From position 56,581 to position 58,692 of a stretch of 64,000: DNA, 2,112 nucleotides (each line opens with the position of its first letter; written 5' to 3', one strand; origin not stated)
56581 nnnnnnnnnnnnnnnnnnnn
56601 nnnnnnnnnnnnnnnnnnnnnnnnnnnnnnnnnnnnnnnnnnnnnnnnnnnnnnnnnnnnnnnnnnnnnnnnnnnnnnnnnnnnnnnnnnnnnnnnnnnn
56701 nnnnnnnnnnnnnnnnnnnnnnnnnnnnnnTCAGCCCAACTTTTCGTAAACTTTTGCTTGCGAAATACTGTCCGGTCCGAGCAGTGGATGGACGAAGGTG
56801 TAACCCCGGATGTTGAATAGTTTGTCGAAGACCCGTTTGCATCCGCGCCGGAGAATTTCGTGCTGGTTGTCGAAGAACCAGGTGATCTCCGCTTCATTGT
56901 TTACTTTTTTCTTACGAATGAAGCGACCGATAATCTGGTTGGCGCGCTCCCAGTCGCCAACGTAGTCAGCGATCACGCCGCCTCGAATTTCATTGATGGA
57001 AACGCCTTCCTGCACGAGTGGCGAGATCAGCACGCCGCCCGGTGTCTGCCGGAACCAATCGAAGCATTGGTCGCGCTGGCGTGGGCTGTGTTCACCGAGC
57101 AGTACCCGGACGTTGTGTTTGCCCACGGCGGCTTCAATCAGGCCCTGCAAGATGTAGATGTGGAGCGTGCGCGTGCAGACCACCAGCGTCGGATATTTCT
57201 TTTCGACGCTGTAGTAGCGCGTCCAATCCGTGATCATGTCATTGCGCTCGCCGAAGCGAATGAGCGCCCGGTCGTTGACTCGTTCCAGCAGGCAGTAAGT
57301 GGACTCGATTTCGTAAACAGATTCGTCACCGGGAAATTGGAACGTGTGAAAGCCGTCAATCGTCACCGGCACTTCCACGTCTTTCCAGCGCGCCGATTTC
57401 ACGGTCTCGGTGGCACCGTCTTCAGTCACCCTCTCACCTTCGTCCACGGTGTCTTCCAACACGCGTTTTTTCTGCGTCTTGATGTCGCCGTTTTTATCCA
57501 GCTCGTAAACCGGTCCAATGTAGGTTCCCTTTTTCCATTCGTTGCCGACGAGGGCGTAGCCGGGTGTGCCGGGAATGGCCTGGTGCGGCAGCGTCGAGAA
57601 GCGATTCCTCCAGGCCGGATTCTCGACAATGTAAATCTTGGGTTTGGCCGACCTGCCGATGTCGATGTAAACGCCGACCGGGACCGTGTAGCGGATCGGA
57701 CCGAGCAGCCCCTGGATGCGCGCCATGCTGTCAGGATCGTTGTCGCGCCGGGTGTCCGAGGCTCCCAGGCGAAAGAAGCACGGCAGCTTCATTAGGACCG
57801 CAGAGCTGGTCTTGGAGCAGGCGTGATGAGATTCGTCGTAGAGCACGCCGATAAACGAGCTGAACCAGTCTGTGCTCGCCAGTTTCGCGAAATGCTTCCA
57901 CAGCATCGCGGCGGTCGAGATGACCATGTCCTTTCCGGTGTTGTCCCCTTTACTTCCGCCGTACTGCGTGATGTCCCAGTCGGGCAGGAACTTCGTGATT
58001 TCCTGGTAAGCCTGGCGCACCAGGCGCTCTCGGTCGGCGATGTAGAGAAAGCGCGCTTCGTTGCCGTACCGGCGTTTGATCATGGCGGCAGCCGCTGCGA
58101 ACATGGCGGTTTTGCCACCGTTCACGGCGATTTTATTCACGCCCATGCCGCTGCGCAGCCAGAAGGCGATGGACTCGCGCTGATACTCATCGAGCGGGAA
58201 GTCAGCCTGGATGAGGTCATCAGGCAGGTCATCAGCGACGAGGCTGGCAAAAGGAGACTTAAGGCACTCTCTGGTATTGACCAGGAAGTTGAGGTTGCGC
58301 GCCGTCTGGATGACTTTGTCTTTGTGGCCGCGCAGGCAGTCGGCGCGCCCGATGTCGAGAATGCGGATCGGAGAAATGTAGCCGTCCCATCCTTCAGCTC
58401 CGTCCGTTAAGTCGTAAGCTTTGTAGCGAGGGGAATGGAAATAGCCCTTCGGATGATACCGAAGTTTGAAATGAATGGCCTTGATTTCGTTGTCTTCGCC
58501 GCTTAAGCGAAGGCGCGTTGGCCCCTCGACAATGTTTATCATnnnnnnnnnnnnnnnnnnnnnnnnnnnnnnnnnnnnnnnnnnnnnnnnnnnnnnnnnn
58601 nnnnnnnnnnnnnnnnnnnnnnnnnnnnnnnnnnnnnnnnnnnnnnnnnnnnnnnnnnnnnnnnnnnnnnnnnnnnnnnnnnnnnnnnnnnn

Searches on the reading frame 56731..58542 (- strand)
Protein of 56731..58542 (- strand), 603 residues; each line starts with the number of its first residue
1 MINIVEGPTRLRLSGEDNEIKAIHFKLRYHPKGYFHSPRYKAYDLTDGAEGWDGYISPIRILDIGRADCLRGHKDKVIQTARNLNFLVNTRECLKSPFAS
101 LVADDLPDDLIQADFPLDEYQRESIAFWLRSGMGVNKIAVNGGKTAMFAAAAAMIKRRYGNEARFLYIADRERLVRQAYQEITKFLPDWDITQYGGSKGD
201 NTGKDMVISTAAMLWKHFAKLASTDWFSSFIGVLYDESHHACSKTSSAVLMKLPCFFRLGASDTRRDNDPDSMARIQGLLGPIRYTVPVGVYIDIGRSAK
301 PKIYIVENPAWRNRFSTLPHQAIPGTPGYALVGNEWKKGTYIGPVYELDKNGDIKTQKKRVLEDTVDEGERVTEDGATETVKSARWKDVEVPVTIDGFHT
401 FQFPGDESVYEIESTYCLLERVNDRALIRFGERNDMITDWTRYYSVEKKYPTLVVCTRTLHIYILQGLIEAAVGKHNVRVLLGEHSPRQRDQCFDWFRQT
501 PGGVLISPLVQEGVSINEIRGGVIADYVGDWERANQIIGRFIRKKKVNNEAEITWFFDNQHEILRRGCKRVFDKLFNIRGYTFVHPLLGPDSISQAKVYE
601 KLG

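Call 6: search_protein_families(library=pfam, proteins=[window:56731-58542:-], max_evalue=0.01)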
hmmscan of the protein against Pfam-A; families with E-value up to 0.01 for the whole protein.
window:56731-58542:- (603 aa): 3 families
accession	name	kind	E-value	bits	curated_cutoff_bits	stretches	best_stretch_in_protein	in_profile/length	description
PF04851.21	ResIII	-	1.9e-12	47.8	22.5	1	117-261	4-158/164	Type III restriction enzyme, res subunit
PF00271.37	Helicase_C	-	5.4e-06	27.1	23.5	1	445-544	11-109/110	Helicase conserved C-terminal domain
PF00270.35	DEAD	-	8.2e-06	26.1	26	1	120-244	3-132/167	DEAD/DEAH box helicase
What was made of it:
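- Checked: The gene upstream of it, 56731..58542 (-), is an SF2 helicase (ResIII, Helicase_C, DEAD; call 6).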

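Call 8: search_protein_families(library=phrogs, proteins=[window:56731-58542:-], max_evalue=0.01)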
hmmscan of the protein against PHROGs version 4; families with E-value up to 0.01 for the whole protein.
window:56731-58542:- (603 aa): 4 families
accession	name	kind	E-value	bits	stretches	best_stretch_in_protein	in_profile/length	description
phrog_16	-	DNA, RNA and nucleotide metabolism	4.4e-33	115.5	1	110-562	266-604/986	DNA helicase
phrog_9690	-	DNA, RNA and nucleotide metabolism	4.3e-24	86.1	2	426-559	137-271/306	DNA helicase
phrog_16259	-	DNA, RNA and nucleotide metabolism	6.3e-05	23.4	1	115-244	116-239/330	DNA helicase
phrog_14619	-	DNA, RNA and nucleotide metabolism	0.001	19.7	1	20-209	26-214/314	DNA helicase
